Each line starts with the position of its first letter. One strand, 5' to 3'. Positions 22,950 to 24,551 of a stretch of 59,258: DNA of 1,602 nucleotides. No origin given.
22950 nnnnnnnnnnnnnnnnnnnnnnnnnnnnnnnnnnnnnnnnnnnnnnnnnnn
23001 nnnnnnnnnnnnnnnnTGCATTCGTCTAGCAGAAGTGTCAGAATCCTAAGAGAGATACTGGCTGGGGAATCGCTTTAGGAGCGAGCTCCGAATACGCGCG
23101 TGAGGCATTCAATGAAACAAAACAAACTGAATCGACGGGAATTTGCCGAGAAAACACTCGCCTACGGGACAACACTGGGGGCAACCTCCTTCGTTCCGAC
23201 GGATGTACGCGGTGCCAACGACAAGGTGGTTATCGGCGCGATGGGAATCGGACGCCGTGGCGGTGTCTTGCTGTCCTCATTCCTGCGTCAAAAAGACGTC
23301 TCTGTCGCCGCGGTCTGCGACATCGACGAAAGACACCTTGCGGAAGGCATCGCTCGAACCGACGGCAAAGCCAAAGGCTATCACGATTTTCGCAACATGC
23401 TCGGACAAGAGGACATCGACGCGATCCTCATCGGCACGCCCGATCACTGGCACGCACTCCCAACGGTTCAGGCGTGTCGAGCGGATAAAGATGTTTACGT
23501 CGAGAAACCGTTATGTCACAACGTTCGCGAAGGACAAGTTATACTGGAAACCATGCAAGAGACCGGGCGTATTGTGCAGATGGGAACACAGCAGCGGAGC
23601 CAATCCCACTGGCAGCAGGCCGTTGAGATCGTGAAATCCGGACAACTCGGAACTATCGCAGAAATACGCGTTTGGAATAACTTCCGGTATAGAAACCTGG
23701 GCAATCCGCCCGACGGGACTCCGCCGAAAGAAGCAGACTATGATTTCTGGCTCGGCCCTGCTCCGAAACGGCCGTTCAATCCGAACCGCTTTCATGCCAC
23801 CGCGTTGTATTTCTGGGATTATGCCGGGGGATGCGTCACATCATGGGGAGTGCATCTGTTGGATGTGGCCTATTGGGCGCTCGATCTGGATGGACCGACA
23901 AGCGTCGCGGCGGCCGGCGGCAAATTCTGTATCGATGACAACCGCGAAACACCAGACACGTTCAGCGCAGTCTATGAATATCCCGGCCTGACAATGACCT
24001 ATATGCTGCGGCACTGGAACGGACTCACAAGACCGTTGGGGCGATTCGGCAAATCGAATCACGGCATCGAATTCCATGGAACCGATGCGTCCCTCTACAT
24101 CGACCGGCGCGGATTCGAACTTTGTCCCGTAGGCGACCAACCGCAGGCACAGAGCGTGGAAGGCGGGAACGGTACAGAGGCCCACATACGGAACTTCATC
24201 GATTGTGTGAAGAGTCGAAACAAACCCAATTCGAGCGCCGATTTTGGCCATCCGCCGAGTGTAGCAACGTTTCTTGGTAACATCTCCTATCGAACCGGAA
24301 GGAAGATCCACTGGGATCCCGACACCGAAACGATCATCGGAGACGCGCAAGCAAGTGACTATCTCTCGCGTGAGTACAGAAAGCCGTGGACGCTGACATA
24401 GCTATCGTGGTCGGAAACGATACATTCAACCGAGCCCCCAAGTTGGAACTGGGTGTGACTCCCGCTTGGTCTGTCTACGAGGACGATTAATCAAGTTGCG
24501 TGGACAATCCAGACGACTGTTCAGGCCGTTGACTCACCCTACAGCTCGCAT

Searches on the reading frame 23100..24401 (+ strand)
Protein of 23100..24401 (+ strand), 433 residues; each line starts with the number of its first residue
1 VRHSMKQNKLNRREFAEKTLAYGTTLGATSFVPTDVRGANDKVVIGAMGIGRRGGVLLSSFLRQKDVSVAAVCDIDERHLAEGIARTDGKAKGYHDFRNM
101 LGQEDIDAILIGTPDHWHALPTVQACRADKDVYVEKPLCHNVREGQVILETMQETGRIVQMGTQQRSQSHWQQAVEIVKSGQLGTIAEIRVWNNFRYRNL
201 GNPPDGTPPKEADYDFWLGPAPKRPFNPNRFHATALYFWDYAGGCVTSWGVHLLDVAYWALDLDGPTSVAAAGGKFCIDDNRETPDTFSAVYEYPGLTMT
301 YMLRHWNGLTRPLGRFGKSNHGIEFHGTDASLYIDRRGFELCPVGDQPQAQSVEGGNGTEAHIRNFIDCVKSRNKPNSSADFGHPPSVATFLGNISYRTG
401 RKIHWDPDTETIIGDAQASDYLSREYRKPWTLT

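Call 49: search_protein_families(library=pfam, proteins=[window:23100-24401:+], max_evalue=0.00001)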
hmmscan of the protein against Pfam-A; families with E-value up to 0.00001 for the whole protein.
window:23100-24401:+ (433 aa): 3 families
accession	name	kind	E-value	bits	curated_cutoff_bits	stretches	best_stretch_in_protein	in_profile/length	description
PF19051.5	GFO_IDH_MocA_C2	-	1.2e-23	84.4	23.3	1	207-431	47-253/254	Oxidoreductase family, C-terminal alpha/beta domain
PF01408.29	GFO_IDH_MocA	-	1.5e-16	61.6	24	1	46-162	4-119/120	Oxidoreductase family, NAD-binding Rossmann fold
PF22725.1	GFO_IDH_MocA_C3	-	1.1e-09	38.8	27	1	172-332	2-123/124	GFO/IDH/MocA C-terminal domain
